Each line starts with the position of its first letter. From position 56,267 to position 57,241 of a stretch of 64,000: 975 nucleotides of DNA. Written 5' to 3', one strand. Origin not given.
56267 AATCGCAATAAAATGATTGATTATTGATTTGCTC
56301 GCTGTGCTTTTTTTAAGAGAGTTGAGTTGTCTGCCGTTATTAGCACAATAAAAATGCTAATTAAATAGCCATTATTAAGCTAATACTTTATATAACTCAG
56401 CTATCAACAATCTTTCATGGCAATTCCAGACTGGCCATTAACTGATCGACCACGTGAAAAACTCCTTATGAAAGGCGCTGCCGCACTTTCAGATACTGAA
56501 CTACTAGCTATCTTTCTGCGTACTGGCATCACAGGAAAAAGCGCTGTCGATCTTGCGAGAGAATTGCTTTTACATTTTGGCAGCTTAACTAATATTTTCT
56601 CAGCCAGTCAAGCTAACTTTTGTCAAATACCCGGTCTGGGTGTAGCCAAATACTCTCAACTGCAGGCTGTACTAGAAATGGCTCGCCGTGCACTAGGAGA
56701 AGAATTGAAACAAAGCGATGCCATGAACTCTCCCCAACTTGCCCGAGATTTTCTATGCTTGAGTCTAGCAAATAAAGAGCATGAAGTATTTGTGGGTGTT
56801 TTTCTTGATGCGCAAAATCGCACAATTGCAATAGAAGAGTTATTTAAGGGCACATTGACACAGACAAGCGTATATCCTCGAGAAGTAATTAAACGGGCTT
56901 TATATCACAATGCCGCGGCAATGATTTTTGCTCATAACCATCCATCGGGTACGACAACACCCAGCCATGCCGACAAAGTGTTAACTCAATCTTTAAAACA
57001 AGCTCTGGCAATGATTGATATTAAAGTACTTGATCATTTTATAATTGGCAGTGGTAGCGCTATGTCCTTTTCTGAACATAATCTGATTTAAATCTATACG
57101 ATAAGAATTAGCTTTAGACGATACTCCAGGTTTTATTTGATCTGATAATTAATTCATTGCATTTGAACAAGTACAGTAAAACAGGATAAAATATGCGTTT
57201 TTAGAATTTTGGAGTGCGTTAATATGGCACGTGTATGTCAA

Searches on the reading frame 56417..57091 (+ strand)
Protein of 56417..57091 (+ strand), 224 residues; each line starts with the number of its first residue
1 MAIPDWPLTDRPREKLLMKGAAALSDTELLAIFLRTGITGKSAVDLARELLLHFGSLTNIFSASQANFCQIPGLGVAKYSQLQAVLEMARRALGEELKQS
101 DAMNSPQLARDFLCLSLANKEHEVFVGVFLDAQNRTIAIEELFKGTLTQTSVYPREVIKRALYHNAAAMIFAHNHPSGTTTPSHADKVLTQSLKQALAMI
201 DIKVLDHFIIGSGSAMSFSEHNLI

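Call 23: search_protein_families(library=pfam, proteins=[window:56417-57091:+], max_evalue=0.00001)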
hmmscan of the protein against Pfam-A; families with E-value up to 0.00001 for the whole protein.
window:56417-57091:+ (224 aa): 2 families
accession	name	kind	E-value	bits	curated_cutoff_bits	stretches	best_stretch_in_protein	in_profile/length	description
PF04002.20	RadC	-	1.1e-43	148.5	22.1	1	104-222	2-120/121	RadC-like JAB domain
PF20582.4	UPF0758_N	-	2.2e-29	101.8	27.1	1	3-79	1-76/77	UPF0758 N-terminal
